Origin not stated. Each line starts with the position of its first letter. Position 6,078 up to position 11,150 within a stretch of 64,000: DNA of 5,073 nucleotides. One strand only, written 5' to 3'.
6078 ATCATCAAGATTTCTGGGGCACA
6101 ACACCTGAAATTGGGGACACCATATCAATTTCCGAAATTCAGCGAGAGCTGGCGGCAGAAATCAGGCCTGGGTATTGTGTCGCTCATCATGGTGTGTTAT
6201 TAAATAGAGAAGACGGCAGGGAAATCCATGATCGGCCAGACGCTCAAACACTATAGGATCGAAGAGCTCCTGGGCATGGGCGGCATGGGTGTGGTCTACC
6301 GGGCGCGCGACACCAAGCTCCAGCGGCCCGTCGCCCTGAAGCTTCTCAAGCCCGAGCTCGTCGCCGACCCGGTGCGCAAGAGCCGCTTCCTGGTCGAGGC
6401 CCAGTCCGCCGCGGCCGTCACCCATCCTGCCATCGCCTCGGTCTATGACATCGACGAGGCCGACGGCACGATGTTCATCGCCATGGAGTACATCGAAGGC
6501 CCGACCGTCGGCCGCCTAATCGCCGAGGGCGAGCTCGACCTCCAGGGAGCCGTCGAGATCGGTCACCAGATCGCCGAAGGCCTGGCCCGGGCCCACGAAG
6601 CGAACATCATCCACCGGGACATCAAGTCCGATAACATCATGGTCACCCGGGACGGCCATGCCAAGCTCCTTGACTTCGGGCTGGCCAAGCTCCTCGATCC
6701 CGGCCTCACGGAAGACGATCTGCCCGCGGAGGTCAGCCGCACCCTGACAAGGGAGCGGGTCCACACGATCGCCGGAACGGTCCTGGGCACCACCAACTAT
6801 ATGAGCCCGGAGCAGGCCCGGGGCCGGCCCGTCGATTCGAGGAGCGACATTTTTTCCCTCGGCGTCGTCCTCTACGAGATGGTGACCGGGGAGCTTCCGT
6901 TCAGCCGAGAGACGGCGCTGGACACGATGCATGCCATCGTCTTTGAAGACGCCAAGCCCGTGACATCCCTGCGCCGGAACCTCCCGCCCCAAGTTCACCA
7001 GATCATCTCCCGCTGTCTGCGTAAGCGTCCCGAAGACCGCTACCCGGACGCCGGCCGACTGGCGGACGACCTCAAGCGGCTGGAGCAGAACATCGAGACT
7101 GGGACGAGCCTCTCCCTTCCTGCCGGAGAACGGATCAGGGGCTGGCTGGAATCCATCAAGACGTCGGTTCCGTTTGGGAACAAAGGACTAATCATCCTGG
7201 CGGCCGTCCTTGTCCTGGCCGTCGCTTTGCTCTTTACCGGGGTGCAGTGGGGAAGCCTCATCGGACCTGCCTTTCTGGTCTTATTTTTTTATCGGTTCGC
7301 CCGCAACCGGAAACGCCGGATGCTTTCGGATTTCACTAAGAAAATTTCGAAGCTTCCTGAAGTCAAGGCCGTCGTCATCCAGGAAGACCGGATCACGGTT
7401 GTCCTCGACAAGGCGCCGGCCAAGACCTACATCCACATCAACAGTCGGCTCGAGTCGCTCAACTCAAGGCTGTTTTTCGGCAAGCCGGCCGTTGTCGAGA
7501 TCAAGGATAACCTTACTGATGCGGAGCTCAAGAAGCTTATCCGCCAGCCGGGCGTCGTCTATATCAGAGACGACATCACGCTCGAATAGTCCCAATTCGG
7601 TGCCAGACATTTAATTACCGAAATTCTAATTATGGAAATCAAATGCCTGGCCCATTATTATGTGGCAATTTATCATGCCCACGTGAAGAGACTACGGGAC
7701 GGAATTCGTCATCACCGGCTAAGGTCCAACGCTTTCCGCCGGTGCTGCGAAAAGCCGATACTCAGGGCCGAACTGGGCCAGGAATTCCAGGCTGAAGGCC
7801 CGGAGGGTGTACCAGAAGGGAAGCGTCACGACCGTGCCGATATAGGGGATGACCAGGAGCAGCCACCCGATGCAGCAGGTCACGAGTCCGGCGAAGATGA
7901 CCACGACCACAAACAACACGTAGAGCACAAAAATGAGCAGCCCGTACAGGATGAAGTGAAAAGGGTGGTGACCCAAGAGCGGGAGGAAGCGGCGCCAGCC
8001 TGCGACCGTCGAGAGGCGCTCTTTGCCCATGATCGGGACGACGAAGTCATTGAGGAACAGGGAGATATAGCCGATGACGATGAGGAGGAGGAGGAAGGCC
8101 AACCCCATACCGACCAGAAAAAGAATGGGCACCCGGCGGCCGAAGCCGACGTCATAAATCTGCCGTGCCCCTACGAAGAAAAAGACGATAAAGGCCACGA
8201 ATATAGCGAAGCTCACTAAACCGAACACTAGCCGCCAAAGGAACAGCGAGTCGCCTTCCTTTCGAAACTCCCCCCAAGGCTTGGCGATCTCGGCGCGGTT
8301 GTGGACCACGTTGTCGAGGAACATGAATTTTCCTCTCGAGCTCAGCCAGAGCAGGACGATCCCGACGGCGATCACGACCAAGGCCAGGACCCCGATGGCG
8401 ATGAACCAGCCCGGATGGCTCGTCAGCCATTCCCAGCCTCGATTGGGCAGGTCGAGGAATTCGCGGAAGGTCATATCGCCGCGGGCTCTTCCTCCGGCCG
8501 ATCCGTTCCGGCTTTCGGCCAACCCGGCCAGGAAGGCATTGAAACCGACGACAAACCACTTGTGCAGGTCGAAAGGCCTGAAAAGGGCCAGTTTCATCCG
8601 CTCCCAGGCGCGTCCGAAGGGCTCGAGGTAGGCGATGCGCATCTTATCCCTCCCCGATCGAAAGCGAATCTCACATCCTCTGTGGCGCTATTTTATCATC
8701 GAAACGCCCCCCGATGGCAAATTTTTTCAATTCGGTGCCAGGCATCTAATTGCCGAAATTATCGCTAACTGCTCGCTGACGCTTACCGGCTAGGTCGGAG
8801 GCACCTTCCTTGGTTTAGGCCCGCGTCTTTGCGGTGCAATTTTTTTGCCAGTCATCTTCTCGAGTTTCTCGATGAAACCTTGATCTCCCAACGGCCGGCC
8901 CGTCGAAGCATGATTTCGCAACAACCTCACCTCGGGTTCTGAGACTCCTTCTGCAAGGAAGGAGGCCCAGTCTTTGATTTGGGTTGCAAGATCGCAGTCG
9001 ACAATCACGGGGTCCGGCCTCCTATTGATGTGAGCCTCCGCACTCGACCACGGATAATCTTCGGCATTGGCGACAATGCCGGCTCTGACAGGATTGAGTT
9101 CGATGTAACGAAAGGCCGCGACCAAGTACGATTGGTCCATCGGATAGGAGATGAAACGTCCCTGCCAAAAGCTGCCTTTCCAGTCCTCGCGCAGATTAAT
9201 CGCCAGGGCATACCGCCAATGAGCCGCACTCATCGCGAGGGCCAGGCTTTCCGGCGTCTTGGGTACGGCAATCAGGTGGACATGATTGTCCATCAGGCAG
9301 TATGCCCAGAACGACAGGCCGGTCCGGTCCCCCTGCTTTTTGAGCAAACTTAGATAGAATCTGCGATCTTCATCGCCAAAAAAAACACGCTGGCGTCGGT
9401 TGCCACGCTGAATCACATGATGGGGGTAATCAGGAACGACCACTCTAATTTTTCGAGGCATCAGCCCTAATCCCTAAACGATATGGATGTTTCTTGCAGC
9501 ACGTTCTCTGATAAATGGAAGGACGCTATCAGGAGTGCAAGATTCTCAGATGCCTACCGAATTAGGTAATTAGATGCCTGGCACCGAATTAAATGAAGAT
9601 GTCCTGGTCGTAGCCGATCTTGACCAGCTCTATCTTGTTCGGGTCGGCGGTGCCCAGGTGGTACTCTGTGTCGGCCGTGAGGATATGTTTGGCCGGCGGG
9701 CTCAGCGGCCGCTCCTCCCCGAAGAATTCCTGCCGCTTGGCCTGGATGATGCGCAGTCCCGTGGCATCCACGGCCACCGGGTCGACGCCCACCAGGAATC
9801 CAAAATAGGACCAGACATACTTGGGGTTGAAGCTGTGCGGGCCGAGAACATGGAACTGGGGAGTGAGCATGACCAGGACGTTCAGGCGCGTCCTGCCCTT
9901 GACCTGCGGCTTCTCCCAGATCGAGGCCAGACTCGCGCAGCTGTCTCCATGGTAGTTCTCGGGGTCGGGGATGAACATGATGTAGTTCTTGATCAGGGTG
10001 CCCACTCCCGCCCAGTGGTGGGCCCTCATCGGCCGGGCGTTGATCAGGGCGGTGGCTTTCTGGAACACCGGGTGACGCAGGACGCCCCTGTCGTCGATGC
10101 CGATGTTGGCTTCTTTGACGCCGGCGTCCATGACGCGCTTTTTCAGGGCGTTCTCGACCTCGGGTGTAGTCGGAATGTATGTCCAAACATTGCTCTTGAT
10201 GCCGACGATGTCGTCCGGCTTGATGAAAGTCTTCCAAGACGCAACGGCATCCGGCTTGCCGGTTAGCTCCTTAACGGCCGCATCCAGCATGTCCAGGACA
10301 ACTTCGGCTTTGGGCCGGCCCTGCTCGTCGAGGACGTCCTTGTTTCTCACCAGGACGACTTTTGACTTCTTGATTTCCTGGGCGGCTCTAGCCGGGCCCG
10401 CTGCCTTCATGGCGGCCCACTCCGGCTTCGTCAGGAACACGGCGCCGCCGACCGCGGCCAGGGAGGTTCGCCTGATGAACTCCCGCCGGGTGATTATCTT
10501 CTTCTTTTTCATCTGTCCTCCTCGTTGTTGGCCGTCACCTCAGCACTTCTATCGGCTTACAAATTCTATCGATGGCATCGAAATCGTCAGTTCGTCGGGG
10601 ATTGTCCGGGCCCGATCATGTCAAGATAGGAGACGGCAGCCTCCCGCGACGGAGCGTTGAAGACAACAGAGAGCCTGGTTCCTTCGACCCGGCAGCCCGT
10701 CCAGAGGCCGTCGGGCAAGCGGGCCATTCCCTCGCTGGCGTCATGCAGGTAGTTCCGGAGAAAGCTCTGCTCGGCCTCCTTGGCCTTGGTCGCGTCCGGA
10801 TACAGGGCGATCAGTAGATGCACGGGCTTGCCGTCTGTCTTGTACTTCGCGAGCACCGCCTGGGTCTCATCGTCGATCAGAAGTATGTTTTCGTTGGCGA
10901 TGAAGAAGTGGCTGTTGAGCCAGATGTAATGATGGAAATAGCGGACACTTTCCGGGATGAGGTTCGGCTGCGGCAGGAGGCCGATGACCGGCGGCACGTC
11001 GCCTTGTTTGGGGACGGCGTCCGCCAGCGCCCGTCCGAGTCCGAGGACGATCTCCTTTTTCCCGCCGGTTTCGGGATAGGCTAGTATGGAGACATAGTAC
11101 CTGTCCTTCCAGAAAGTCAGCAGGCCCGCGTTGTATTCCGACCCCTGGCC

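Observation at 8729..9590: REP-RAYT-REP unit: an IS200-like tyrosine transposase flanked by inverted copies of repeat family B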

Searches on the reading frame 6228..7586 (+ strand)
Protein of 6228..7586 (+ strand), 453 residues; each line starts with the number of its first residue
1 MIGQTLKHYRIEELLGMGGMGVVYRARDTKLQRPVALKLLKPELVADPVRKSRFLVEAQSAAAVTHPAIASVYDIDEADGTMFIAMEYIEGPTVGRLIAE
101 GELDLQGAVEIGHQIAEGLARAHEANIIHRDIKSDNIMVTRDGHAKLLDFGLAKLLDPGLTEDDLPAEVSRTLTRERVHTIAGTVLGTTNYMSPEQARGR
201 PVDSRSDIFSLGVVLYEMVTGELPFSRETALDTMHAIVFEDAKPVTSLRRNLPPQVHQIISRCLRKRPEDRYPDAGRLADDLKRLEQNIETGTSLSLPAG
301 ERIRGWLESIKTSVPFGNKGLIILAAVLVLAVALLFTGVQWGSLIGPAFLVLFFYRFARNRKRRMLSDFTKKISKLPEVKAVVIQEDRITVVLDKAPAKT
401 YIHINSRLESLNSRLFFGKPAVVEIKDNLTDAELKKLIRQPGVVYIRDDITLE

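Call 66: find_homologous_proteins(query=window:6228-7586:+, max_evalue=1e-80)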
Query window:6228-7586:+ (453 aa): 1729 proteins with E <= 1e-80 among 8000 candidates; the best 120 are listed.
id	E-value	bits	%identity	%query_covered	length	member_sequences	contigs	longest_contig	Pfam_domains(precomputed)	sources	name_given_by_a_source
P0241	3.0e-284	960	97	100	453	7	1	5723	PF07714.24,PF00069.32,PF01636.30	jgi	jgi:serine/threonine protein kinase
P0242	1.4e-274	929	92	100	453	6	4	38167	PF07714.24,PF00069.32,PF01636.30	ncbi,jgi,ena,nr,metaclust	ncbi:MAG: hypothetical protein A2V45_10595 [Candidatus Aminicenantes bacterium RBG_19FT_COMBO_58_17]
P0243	3.5e-273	924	92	100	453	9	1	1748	PF07714.24,PF00069.32,PF01636.30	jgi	-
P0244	1.1e-271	919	92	100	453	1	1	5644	PF07714.24,PF00069.32,PF01636.30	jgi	jgi:serine/threonine protein kinase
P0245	8.1e-271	916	92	100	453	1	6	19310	PF07714.24,PF00069.32,PF01636.30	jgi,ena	jgi:serine/threonine protein kinase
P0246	2.3e-270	915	91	100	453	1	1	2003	PF07714.24,PF00069.32,PF01636.30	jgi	-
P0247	8.4e-270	913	91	100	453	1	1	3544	PF07714.24,PF00069.32,PF01636.30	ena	-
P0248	5.2e-269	910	91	100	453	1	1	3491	PF07714.24,PF00069.32,PF01636.30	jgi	-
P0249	6.2e-264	893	89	100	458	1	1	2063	PF07714.24,PF00069.32,PF03109.23,PF01636.30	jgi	jgi:serine/threonine protein kinase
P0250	1.5e-263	892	89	100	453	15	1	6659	PF07714.24,PF00069.32,PF03109.23,PF01636.30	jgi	-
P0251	7.7e-263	890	87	100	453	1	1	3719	PF07714.24,PF00069.32,PF03109.23,PF01636.30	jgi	jgi:serine/threonine protein kinase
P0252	2.6e-262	888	87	100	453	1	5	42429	PF07714.24,PF00069.32,PF03109.23,PF01636.30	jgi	jgi:serine/threonine protein kinase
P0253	3.1e-262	888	87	100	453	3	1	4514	PF07714.24,PF00069.32,PF03109.23,PF01636.30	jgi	-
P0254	1.2e-261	886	88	100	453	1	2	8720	PF07714.24,PF00069.32,PF03109.23,PF01636.30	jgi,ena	-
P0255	2.7e-261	885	87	100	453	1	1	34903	PF07714.24,PF00069.32,PF03109.23,PF01636.30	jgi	jgi:serine/threonine protein kinase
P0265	2.7e-259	878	85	100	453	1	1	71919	PF07714.24,PF00069.32,PF03109.23,PF01636.30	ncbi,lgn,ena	-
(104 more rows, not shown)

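Call 67: find_encoding_contigs(protein=P0265, flank=10000, max_places=3)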
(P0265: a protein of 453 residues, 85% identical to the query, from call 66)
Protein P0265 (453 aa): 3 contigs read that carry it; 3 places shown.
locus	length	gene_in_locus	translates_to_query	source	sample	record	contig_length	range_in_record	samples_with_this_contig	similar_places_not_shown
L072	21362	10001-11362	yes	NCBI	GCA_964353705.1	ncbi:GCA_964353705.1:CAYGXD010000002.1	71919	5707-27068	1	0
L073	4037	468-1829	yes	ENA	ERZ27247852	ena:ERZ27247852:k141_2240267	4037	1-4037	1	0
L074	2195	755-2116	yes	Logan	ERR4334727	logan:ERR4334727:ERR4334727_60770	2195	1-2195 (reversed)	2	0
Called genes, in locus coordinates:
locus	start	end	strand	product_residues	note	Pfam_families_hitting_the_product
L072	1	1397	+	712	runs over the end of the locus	PF19310:TOP_N (weak), PF01432:Peptidase_M3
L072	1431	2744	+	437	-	PF02812:ELFV_dehydrog_N, PF00208:ELFV_dehydrog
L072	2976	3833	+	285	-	-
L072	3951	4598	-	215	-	PF13505:OMP_b-brl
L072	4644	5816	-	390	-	PF00155:Aminotran_1_2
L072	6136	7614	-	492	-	PF00144:Beta-lactamase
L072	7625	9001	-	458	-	PF11918:Peptidase_S41_N, PF03572:Peptidase_S41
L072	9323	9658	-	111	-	-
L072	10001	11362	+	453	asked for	PF00069:Pkinase, PF03109:ABC1 (faint), PF07714:PK_Tyr_Ser-Thr, PF01636:APH (faint)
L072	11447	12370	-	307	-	PF24400:DUF7544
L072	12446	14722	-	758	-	PF00753:Lactamase_B, PF07676:PD40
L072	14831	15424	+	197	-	PF28474:DUF8412, PF13376:OmdA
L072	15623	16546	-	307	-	-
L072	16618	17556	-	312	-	PF20244:DUF6599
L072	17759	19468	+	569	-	PF00144:Beta-lactamase, PF11954:DUF3471 (faint)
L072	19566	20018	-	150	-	PF04519:Bactofilin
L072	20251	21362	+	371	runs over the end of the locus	PF02163:Peptidase_M50, PF00571:CBS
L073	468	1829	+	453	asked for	PF00069:Pkinase, PF03109:ABC1 (faint), PF07714:PK_Tyr_Ser-Thr, PF01636:APH (faint)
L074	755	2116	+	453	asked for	PF00069:Pkinase, PF03109:ABC1 (faint), PF07714:PK_Tyr_Ser-Thr, PF01636:APH (faint)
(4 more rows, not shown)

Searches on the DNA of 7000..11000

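Call 39: search_rna_families(source=window, start=7000, end=11000, threshold=evalue, max_evalue=1)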
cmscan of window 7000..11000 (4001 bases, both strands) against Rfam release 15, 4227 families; matches with E-value up to 1: 1.
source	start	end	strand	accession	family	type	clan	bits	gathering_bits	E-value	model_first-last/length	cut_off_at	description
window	9291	9377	-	RF01305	sR51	Gene; snRNA; snoRNA; CD-box;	-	20.4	38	0.63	1-56/56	no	Small nucleolar RNA sR51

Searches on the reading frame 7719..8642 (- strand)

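Call 59: search_protein_families(library=pfam, proteins=[window:7719-8642:-], max_evalue=0.01)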
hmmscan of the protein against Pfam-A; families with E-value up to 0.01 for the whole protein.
window:7719-8642:- (307 aa): 1 family
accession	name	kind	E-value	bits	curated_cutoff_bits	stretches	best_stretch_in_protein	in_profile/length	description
PF24400.1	DUF7544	-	9.9e-31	107.5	27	1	9-273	7-245/302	Family of unknown function (DUF7544)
